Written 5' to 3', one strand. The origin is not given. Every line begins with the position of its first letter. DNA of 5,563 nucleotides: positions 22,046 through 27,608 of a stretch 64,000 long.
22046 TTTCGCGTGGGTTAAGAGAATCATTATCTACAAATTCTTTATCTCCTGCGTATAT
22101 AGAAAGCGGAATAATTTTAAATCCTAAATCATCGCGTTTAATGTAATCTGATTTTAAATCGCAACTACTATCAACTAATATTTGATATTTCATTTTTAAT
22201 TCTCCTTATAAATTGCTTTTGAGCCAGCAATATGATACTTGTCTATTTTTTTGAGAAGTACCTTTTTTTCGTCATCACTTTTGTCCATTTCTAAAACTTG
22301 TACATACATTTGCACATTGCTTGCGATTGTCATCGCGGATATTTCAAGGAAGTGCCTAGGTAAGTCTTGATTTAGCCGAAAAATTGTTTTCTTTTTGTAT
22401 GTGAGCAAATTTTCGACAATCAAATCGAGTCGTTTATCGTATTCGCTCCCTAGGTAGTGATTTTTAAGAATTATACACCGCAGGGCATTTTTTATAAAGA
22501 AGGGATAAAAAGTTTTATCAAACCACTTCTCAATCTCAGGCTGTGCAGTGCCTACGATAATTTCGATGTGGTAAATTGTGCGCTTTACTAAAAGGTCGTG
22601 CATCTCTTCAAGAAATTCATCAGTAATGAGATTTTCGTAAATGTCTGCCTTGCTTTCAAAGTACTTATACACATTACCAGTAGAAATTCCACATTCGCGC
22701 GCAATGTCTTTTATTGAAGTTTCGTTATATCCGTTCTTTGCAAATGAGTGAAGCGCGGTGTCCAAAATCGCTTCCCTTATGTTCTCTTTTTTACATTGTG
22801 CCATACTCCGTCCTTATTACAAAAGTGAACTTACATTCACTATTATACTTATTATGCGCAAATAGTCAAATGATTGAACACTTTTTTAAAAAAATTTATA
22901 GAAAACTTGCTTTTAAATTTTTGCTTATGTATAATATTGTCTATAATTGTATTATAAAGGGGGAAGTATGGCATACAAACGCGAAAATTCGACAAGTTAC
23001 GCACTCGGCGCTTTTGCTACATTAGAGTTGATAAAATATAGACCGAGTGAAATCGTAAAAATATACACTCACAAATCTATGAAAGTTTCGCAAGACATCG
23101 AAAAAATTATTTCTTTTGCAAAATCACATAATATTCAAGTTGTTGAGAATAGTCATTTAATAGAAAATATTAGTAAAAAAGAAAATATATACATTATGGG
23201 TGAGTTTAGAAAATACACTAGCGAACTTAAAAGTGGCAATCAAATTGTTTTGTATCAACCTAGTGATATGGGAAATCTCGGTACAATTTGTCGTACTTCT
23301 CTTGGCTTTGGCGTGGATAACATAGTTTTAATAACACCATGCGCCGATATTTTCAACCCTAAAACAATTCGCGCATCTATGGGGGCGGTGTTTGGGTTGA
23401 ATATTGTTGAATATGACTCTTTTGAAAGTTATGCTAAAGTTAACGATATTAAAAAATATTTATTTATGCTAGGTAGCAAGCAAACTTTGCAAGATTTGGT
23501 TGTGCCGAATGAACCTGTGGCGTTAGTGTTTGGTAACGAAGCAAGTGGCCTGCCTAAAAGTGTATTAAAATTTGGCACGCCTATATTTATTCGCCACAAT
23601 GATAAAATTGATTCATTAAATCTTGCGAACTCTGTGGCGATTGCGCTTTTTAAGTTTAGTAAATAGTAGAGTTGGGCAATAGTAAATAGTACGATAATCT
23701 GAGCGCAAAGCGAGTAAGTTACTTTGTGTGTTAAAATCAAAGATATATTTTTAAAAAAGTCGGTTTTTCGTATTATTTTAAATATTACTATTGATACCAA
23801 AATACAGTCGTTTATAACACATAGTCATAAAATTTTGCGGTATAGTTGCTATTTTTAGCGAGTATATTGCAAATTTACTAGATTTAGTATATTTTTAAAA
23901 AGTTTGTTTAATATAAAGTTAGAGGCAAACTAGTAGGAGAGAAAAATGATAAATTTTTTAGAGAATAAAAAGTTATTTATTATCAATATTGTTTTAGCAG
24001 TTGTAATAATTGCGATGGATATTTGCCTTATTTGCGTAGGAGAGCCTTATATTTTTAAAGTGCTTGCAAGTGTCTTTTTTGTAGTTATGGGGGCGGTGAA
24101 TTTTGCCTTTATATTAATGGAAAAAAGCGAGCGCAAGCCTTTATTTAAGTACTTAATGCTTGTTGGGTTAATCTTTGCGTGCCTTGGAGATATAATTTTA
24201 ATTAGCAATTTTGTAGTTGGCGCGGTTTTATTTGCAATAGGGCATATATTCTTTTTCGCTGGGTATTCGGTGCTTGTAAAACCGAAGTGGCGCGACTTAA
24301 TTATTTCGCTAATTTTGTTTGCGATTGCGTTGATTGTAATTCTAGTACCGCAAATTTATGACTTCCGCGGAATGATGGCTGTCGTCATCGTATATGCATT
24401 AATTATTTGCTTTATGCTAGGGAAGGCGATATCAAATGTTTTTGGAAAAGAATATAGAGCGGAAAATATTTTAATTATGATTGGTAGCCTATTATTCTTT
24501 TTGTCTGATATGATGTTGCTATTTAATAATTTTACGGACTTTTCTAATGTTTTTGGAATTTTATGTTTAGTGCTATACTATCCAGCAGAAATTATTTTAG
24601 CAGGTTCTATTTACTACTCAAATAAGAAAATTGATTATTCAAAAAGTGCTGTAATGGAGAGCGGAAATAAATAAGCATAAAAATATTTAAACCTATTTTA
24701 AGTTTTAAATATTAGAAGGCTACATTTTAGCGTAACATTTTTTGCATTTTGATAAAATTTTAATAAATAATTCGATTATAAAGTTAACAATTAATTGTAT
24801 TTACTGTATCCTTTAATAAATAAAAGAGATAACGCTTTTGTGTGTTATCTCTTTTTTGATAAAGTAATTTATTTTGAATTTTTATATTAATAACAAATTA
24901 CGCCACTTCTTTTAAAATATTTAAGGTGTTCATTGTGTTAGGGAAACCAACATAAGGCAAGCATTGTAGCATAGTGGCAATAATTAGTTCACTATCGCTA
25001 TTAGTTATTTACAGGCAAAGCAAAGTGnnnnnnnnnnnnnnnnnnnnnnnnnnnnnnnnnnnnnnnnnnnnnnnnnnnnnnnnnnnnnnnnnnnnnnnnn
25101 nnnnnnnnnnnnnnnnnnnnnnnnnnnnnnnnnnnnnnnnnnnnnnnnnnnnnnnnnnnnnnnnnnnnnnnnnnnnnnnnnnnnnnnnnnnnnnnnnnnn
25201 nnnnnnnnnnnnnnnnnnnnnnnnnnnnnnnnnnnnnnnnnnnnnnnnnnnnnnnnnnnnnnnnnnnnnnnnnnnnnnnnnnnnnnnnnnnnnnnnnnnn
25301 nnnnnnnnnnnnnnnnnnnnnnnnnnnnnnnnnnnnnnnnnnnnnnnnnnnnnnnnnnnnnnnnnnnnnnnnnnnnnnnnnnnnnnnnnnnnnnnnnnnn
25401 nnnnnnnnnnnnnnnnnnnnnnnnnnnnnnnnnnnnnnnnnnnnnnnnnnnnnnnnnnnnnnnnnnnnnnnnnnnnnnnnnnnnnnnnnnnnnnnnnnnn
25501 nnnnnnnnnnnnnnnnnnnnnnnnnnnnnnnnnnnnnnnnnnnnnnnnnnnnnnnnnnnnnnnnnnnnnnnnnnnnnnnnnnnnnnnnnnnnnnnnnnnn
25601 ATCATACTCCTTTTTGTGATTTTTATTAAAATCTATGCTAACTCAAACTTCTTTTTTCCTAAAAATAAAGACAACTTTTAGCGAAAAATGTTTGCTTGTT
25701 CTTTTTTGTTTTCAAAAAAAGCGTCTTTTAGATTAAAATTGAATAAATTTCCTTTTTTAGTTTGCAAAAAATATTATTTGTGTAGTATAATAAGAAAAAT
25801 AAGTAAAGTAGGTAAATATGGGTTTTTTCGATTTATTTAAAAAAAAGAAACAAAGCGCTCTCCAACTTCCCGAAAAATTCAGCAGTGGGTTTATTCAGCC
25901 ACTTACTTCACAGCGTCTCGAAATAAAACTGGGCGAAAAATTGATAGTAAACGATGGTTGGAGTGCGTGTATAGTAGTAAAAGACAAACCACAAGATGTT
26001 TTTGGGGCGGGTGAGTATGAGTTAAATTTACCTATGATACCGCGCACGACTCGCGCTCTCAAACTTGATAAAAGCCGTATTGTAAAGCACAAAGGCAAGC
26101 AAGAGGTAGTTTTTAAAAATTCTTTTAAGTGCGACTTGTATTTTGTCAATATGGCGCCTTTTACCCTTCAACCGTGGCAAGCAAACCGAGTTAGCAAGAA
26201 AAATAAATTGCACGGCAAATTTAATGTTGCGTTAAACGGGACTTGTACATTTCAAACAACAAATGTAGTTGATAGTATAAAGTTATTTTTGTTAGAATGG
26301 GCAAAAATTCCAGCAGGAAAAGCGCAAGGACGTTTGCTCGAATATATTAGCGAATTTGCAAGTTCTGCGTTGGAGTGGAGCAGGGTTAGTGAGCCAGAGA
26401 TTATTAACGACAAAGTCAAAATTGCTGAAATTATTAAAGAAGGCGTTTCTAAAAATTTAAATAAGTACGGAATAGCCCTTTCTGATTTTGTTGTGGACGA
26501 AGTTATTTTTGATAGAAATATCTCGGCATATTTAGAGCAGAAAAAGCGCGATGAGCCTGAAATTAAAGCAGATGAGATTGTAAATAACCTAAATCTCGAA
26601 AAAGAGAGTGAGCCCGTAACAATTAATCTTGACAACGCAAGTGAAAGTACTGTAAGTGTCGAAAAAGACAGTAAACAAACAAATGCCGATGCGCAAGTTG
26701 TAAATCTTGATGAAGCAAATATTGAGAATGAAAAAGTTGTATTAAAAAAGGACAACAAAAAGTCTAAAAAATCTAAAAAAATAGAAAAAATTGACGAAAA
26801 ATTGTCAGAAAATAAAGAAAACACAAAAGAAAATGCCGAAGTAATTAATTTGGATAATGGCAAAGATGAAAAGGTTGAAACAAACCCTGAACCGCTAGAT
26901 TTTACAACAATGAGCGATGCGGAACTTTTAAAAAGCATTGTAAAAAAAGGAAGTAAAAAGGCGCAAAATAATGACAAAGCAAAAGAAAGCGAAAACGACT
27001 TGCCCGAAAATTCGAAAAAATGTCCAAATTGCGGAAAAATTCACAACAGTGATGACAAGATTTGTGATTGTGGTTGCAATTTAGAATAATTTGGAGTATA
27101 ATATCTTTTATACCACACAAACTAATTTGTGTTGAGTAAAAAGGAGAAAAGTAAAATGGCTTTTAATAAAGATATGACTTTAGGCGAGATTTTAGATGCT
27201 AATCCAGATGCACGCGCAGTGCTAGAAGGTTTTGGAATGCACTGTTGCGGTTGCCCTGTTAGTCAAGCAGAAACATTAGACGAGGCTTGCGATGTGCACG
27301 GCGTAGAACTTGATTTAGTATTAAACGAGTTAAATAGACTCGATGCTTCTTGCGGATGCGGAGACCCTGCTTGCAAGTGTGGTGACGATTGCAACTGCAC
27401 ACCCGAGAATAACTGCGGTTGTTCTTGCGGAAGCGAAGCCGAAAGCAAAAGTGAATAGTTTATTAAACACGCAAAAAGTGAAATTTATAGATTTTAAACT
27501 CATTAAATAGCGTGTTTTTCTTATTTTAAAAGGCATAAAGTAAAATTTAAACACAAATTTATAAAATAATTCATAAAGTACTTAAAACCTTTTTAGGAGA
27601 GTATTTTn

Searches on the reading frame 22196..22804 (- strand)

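Call 46: search_protein_families(library=pfam, proteins=[window:22196-22804:-])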
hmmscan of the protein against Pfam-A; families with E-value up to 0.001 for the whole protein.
window:22196-22804:- (202 aa): 2 families
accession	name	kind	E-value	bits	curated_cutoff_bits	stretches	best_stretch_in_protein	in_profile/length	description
PF00440.29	TetR_N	-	1e-15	57.6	24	1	13-57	1-45/47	Bacterial regulatory proteins, tetR family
PF13022.12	HTH_Tnp_1_2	-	6.8e-05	23.4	27.9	1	21-75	19-74/122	Helix-turn-helix of insertion element transposase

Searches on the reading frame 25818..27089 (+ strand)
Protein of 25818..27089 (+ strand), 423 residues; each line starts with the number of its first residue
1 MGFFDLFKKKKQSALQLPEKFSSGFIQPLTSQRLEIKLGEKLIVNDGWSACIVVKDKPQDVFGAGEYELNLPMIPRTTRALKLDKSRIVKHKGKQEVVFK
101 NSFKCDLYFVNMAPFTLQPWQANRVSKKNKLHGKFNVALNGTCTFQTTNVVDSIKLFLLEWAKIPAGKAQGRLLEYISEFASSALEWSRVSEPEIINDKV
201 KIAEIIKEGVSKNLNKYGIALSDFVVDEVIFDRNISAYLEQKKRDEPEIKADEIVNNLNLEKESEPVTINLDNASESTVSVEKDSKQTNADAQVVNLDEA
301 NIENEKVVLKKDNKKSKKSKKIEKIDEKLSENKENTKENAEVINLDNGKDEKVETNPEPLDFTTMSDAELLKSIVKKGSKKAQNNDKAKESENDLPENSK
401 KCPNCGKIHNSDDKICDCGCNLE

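Call 46: search_protein_families(library=pfam, proteins=[window:25818-27089:+])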
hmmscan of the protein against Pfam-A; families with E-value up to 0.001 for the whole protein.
window:25818-27089:+ (423 aa): 2 families
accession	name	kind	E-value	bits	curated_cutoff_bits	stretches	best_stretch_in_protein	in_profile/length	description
PF13421.11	Band_7_1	-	3.7e-15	56.6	24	1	35-242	10-206/211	SPFH domain-Band 7 family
PF01145.31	Band_7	-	4.8e-06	27.2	23.6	1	97-253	25-169/176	SPFH domain / Band 7 family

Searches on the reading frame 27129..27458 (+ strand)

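Call 46: search_protein_families(library=pfam, proteins=[window:27129-27458:+])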
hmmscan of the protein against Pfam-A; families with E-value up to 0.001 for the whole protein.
window:27129-27458:+ (109 aa): 2 families
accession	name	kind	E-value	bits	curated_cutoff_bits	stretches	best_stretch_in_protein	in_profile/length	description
PF08984.16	DUF1858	-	5.5e-17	62.1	32.2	1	13-63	2-57/59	Domain of unknown function (DUF1858)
PF04405.19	ScdA_N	-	5.7e-06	26.3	32.5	1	15-71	2-55/56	Domain of Unknown function (DUF542)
